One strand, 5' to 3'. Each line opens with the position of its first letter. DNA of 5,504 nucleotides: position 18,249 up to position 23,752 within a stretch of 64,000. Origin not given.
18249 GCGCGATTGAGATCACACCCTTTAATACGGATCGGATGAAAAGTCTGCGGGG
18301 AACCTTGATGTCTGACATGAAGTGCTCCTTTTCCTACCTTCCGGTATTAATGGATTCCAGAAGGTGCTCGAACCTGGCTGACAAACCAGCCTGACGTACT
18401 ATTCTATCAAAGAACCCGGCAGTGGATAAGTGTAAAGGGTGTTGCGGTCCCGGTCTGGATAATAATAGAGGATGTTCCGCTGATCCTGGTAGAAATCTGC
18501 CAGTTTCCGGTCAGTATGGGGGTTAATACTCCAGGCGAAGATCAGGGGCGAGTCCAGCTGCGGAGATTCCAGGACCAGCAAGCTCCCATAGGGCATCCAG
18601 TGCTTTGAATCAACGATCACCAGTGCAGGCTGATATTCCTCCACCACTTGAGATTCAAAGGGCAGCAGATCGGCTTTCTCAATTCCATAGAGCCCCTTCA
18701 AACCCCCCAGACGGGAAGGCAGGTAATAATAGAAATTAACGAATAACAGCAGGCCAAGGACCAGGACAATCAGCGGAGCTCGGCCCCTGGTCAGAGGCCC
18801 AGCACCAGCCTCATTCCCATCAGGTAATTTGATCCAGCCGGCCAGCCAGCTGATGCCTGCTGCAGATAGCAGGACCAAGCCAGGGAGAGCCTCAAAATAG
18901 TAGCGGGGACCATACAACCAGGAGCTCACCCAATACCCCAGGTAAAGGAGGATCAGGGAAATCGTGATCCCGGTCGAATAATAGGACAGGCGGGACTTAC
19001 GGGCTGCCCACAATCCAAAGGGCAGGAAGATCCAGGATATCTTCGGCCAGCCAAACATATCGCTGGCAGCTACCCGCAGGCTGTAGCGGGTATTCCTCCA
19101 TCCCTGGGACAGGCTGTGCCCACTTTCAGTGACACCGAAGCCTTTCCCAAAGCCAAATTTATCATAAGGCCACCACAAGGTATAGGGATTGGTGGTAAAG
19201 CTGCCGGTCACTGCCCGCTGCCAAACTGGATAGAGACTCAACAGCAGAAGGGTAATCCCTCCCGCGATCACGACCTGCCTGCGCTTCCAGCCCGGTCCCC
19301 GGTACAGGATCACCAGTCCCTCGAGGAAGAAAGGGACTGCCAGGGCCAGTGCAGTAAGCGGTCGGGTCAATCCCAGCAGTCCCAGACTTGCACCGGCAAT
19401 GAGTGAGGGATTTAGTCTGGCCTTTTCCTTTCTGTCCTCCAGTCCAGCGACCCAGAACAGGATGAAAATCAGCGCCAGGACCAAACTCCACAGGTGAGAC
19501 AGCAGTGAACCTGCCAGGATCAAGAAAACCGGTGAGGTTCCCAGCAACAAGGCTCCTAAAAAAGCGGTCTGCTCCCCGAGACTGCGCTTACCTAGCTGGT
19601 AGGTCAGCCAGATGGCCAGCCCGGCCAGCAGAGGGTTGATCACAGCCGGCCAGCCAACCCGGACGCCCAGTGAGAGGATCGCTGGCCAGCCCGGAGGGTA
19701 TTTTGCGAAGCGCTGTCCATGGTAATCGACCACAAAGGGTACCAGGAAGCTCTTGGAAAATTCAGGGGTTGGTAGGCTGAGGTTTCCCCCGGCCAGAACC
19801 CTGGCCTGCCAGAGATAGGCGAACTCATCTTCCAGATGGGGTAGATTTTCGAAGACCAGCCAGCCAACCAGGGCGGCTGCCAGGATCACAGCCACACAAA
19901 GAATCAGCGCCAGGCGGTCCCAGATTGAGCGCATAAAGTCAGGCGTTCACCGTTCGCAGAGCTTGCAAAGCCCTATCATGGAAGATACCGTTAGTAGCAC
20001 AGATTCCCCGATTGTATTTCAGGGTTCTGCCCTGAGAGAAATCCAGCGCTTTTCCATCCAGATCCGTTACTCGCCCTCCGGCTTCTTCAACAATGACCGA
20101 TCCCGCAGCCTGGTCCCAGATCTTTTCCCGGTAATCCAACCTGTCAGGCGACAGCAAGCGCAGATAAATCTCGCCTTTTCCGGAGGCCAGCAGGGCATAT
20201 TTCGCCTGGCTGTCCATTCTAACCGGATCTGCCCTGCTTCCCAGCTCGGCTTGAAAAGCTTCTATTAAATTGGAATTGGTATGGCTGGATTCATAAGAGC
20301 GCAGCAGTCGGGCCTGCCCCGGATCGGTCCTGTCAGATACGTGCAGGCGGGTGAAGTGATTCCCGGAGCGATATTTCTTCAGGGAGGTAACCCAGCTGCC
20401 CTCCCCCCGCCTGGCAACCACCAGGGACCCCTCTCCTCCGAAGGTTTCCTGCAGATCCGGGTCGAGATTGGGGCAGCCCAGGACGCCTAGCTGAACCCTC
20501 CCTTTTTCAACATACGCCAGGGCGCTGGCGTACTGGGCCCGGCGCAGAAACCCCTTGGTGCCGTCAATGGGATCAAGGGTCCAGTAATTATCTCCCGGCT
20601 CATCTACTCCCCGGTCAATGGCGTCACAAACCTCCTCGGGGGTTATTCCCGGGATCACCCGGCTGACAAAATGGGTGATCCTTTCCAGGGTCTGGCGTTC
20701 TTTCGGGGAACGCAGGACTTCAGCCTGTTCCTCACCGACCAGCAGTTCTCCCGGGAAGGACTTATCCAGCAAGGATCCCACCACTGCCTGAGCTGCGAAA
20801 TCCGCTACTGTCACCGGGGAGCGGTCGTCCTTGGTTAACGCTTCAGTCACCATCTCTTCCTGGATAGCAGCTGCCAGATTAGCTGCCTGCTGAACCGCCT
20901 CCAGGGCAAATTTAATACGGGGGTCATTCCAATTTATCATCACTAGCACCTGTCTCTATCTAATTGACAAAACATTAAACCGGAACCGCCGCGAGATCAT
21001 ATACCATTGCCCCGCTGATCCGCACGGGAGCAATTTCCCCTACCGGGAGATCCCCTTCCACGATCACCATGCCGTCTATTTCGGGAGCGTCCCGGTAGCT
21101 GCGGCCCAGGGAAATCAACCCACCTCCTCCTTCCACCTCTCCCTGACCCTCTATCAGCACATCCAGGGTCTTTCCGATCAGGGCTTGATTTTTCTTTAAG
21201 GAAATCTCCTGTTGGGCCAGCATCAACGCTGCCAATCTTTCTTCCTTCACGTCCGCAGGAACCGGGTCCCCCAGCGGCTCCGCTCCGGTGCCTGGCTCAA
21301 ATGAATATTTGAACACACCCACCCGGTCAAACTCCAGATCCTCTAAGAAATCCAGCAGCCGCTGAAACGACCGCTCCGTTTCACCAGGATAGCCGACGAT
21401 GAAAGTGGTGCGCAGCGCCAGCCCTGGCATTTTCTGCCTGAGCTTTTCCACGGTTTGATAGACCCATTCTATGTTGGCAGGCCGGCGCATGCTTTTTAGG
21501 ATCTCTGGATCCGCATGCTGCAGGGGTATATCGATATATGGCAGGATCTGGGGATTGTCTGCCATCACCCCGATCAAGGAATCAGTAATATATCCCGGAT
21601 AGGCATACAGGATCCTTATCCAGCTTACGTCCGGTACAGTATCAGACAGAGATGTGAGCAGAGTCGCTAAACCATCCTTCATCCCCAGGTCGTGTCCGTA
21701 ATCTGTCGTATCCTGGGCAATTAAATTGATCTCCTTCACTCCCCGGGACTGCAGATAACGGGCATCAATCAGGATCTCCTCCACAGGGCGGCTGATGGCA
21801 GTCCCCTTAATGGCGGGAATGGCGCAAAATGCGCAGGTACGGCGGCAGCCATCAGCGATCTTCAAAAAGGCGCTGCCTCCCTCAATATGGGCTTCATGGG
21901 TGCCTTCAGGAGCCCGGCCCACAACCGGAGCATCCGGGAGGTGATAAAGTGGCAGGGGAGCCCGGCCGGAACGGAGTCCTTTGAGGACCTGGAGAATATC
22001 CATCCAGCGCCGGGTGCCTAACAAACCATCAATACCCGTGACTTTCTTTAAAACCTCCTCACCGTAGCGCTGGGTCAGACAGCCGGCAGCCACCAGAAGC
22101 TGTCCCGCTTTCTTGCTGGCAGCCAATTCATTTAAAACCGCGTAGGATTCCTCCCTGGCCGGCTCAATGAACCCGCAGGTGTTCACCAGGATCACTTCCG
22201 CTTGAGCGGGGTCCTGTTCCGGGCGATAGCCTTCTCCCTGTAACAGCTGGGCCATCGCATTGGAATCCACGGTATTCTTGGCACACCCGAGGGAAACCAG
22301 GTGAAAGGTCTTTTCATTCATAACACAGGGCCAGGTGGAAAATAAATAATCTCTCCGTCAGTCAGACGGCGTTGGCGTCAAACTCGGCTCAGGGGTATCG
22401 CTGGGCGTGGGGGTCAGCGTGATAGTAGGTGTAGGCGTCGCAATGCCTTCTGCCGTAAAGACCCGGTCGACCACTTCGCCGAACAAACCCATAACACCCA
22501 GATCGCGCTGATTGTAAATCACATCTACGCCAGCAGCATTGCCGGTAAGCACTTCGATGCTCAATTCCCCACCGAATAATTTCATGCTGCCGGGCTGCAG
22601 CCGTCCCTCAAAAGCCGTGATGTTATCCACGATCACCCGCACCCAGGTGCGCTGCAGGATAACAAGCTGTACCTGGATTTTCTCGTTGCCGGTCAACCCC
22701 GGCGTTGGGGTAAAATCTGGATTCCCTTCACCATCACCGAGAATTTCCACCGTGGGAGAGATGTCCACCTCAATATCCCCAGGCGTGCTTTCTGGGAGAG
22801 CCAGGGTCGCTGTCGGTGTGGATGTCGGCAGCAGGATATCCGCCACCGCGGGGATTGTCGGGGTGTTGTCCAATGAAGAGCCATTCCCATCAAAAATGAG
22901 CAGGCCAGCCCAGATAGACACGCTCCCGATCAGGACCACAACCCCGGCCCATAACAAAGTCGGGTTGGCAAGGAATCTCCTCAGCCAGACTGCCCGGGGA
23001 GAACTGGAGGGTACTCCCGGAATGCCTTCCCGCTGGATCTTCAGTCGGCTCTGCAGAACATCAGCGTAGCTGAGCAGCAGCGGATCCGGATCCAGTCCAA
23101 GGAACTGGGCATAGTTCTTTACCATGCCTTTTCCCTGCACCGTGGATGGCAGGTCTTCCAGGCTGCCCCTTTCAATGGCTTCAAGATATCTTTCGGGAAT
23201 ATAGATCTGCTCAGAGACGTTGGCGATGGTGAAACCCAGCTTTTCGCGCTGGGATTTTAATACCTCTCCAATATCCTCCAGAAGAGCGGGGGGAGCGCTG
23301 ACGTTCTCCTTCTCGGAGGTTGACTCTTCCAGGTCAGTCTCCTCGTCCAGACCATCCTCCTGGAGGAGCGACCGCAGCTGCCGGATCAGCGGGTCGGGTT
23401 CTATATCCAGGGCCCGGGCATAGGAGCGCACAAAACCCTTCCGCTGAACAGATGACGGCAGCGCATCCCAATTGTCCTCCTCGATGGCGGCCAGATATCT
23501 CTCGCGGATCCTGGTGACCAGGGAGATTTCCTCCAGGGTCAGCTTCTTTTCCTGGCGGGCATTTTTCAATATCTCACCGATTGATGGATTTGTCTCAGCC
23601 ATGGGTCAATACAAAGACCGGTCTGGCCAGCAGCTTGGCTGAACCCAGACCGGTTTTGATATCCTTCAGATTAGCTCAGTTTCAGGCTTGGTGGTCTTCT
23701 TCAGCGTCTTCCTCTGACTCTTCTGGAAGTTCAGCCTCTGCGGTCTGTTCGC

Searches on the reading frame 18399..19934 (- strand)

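Call 18: search_protein_families(library=pfam, max_evalue=0.0001, proteins=[window:18399-19934:-])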
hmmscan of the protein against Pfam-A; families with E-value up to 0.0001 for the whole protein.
window:18399-19934:- (511 aa): 2 families
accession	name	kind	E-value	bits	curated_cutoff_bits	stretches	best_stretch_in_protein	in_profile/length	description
PF13231.12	PMT_2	-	4.7e-07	30.6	26.1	1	80-237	3-157/160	Dolichyl-phosphate-mannose-protein mannosyltransferase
PF02516.20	STT3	-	8e-06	26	24.5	1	99-187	101-189/405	Oligosaccharyl transferase STT3, N-terminal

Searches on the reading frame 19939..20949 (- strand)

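Call 18: search_protein_families(library=pfam, max_evalue=0.0001, proteins=[window:19939-20949:-])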
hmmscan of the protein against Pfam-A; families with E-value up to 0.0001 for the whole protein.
window:19939-20949:- (336 aa): 1 family
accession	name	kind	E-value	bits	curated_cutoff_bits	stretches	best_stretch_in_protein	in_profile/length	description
PF00459.30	Inositol_P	-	1.3e-43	149.8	27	1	8-334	2-269/271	Inositol monophosphatase family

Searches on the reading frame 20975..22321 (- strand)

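Call 18: search_protein_families(library=pfam, max_evalue=0.0001, proteins=[window:20975-22321:-])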
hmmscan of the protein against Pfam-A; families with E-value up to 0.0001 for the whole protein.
window:20975-22321:- (448 aa): 3 families
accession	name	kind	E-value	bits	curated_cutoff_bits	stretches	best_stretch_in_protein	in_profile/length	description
PF00919.26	UPF0004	-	2e-24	85.9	27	1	6-102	2-98/98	Uncharacterized protein family UPF0004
PF04055.27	Radical_SAM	-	4.6e-24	85.9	29.5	1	155-326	3-166/166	Radical SAM superfamily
PF18693.7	TRAM_2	-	1.6e-15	57.5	27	1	382-448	1-63/63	TRAM domain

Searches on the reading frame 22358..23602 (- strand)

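Call 18: search_protein_families(library=pfam, max_evalue=0.0001, proteins=[window:22358-23602:-])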
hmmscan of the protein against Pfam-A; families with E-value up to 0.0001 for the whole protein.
window:22358-23602:- (414 aa): 5 families
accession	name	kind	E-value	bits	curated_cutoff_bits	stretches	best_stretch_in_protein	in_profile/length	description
PF13413.12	HTH_25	-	1.1e-41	140.9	24.6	2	11-72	1-62/62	Helix-turn-helix domain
PF12844.13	HTH_19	-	7e-17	61.5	30.2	2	9-74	1-60/64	Helix-turn-helix domain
PF13464.11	RodZ_C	-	7.2e-09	35.9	23.9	1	313-372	2-62/72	RodZ C-terminal domain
PF01381.28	HTH_3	-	2.8e-07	30.9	23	0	12-43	1-32/55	Helix-turn-helix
PF13560.12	HTH_31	-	1.1e-05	26.1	27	0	111-174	2-60/64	Helix-turn-helix domain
